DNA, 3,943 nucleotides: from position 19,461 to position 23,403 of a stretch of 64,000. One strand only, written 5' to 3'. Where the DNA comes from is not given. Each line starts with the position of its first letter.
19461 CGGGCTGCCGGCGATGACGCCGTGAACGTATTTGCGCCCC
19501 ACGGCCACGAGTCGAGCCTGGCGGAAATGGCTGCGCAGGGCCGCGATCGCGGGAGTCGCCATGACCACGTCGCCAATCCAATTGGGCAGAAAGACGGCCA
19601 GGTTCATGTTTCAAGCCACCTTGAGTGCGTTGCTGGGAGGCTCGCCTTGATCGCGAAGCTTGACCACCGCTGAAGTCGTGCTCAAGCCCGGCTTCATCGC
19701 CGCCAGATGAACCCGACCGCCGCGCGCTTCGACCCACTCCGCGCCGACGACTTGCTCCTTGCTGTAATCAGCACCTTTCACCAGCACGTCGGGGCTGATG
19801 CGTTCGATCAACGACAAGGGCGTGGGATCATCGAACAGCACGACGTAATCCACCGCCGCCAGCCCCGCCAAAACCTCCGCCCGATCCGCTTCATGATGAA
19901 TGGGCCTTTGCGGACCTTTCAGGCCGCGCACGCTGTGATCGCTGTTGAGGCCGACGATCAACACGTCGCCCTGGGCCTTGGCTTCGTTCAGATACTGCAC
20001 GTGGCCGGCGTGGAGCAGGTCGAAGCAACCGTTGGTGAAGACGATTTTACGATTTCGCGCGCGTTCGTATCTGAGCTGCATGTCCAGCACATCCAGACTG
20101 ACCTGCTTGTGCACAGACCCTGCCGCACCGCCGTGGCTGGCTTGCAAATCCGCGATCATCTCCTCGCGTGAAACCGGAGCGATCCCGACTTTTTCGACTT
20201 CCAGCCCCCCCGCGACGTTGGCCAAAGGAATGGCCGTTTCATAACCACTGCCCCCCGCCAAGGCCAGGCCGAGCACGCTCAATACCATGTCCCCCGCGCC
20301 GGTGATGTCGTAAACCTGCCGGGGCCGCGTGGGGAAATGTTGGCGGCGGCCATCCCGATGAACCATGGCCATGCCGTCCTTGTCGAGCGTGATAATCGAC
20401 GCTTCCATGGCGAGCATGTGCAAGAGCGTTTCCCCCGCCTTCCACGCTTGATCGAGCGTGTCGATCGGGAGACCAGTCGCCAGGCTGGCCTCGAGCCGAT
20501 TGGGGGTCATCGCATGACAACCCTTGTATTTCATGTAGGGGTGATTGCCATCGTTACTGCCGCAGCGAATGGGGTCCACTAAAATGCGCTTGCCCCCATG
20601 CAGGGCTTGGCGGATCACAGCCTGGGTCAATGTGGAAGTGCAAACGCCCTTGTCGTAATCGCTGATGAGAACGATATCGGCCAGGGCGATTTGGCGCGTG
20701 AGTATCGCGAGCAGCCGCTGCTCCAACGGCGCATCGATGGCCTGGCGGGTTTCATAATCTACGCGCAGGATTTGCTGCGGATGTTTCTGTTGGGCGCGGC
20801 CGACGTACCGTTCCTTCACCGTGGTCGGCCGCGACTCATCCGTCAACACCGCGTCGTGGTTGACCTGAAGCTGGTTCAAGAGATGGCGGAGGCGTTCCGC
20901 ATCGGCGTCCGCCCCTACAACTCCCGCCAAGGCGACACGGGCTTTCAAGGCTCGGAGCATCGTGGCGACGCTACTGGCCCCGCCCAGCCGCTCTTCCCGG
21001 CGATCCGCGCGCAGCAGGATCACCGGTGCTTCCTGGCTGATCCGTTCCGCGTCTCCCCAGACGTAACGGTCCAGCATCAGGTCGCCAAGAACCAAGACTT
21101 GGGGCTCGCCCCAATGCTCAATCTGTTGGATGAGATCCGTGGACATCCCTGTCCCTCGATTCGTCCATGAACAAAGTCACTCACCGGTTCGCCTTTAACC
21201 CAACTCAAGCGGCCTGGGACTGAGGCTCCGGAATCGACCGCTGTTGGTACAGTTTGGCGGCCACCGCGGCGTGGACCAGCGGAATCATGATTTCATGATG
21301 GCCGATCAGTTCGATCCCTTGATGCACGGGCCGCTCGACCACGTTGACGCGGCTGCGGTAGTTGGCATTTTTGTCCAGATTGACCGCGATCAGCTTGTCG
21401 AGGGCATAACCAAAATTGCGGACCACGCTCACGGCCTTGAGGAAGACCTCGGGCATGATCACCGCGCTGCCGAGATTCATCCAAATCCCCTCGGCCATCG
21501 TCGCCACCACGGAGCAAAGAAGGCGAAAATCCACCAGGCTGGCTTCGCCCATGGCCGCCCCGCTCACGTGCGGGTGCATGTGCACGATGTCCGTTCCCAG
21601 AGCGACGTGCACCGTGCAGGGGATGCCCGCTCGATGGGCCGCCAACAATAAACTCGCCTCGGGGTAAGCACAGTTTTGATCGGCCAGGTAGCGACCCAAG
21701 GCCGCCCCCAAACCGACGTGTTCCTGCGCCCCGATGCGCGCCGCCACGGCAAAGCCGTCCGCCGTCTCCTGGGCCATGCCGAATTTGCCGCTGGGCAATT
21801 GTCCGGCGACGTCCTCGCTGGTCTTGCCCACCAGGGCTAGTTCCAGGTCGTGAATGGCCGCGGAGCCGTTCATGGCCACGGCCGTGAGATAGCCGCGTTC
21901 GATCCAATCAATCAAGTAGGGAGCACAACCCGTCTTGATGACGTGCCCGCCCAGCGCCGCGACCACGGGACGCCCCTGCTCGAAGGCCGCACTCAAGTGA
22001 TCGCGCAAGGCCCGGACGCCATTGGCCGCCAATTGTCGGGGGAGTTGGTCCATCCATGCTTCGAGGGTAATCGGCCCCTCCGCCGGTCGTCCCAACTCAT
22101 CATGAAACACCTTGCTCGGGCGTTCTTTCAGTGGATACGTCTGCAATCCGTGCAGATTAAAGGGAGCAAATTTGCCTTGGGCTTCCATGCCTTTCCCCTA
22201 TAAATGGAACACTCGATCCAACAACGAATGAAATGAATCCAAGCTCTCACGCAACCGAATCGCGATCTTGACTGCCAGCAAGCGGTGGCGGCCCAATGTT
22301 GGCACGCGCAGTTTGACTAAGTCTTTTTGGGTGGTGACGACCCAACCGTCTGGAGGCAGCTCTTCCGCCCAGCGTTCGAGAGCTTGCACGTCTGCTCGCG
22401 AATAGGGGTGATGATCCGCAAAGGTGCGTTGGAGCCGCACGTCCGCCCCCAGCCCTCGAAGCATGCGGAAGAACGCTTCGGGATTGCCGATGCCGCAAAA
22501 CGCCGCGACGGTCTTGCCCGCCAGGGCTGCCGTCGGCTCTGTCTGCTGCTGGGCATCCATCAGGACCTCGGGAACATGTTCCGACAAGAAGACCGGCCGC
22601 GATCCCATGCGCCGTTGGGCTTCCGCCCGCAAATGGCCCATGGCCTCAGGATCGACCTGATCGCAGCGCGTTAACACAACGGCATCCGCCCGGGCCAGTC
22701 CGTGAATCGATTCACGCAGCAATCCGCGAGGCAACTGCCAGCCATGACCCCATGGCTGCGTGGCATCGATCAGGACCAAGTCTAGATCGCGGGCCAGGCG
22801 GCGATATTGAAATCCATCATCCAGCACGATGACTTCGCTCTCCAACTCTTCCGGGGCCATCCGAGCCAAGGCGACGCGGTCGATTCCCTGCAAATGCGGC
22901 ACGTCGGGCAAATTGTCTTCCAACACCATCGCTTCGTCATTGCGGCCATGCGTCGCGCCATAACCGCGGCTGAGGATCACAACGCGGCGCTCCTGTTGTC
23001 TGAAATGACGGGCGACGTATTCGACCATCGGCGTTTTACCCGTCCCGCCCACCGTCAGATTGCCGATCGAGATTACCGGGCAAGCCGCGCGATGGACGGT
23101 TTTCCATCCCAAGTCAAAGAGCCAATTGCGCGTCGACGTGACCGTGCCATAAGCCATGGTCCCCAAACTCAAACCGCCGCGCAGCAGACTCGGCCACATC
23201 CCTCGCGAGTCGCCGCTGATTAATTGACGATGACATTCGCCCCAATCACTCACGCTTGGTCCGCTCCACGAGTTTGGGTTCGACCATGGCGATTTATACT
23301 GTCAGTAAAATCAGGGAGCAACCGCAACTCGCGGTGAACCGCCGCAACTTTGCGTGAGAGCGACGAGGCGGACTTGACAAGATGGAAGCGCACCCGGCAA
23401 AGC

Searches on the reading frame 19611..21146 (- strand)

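Call 80: search_protein_families(library=pfam, proteins=[window:19611-21146:-], max_evalue=0.0001)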
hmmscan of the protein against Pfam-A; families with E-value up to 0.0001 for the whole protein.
window:19611-21146:- (511 aa): 2 families
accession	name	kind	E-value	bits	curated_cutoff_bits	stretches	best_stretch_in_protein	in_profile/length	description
PF00294.29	PfkB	-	4.2e-34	118.7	25.8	1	16-323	3-296/302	pfkB family carbohydrate kinase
PF01467.32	CTP_transf_like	-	4.5e-17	62.9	21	1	370-475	1-102/133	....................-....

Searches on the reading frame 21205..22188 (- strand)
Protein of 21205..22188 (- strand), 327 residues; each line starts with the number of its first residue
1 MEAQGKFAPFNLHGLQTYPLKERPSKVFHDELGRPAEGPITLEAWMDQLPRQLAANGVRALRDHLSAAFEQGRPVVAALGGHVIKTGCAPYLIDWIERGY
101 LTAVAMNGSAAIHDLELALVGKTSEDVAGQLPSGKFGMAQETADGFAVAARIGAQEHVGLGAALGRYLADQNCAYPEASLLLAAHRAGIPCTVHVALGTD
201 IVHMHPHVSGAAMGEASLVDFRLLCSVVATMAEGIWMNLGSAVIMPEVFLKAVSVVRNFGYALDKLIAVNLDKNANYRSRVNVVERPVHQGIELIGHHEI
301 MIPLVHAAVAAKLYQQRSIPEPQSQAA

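Call 80: search_protein_families(library=pfam, proteins=[window:21205-22188:-], max_evalue=0.0001)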
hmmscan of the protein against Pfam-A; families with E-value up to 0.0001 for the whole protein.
window:21205-22188:- (327 aa): 1 family
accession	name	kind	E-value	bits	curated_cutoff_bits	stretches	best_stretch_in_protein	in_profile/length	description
PF21570.3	ArgZ-like_C_2nd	-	5.2e-05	23.4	27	0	70-122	12-64/213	Arginine dihydrolase ArgZ-like, C-terminal, Rossmann fold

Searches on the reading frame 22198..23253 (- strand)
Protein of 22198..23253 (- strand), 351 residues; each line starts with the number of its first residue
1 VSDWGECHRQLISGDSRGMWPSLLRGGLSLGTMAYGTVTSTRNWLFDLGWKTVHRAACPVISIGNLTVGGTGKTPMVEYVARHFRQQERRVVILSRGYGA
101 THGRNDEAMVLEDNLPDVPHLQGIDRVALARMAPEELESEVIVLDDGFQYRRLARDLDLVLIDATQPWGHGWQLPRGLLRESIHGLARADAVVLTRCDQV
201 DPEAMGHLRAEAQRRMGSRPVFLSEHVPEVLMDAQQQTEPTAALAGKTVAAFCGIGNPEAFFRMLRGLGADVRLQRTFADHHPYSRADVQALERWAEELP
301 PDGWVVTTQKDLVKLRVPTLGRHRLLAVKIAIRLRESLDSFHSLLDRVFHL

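Call 30: search_protein_families(library=pfam, proteins=[window:22198-23253:-], max_evalue=0.001)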
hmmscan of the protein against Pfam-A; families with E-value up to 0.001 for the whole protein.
window:22198-23253:- (351 aa): 1 family
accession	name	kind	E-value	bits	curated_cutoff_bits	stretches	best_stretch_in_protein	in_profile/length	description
PF02606.20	LpxK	-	6.7e-79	265.8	27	1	33-346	10-324/328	Tetraacyldisaccharide-1-P 4'-kinase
